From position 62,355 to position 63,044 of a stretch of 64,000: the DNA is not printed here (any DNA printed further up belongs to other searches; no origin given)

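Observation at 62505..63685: Translationally coupled pair of putative metalloproteases (stand-alone DUF4157 HExxH domain plus membrane CPBP/Abi protease) immediately downstream of leuS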

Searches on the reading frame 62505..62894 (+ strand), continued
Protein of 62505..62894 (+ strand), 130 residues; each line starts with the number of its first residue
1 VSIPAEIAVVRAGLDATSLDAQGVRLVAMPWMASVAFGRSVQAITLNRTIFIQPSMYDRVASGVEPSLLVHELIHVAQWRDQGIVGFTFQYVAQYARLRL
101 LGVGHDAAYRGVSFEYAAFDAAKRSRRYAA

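Call 92: search_protein_representatives(alignment_id=A1)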
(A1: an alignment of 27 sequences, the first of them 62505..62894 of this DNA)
Query: 27 sequences, 130 profile positions. Proteins with E-value up to 0.001 (for the whole library): 1332; up to 1e-10: 251; up to 1e-30: 9. The best 150 are listed.
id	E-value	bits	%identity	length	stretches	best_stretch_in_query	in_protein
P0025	2.2e-60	218.3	-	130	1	1-129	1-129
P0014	2.3e-55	202.1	-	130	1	1-129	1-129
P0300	3.8e-45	169.0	-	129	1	3-127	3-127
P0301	2.4e-41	156.8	-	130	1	1-128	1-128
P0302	1.2e-38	148.0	-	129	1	3-127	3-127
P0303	1.3e-35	138.2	-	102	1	29-127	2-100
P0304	3.4e-35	136.9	-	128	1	3-127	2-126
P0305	7.4e-33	129.3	-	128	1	4-126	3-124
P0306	7.7e-31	122.8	-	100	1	29-124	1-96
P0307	6.4e-30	119.8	-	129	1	3-127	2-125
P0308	2.2e-27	111.6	-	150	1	3-126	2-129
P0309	3.9e-27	110.8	-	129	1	6-122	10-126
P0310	3.3e-24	101.4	-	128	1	7-123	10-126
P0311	4.9e-24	100.8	-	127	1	3-123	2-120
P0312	5.0e-23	97.5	-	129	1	5-125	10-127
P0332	1.4e-16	76.7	-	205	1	22-127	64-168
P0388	8.8e-14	67.6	-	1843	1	19-128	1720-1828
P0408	2.5e-13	66.1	-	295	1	34-123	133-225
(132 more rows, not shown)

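Call 93: search_protein_families(library=pfam, proteins=[P0408, P0388, P0332], max_evalue=0.001)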
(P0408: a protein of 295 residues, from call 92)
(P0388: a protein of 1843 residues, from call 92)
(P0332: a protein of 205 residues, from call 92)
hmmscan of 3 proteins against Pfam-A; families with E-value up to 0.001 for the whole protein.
P0408 (295 aa): 1 family
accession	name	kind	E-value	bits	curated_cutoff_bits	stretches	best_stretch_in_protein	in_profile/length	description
PF13699.11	eCIS_core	-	1.4e-12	48.1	22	1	106-183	2-77/79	eCIS core domain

P0388 (1843 aa): 3 families
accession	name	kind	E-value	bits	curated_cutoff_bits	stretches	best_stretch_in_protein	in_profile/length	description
PF13946.11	DUF4214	-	8.8e-14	51.8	23.2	1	182-243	4-70/72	Domain of unknown function (DUF4214)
PF05593.20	RHS_repeat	-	1.6e-11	44.7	22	2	424-455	1-32/38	RHS Repeat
PF13699.11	eCIS_core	-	2.2e-06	28.2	22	1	1719-1779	15-75/79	eCIS core domain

P0332 (205 aa): 0 families
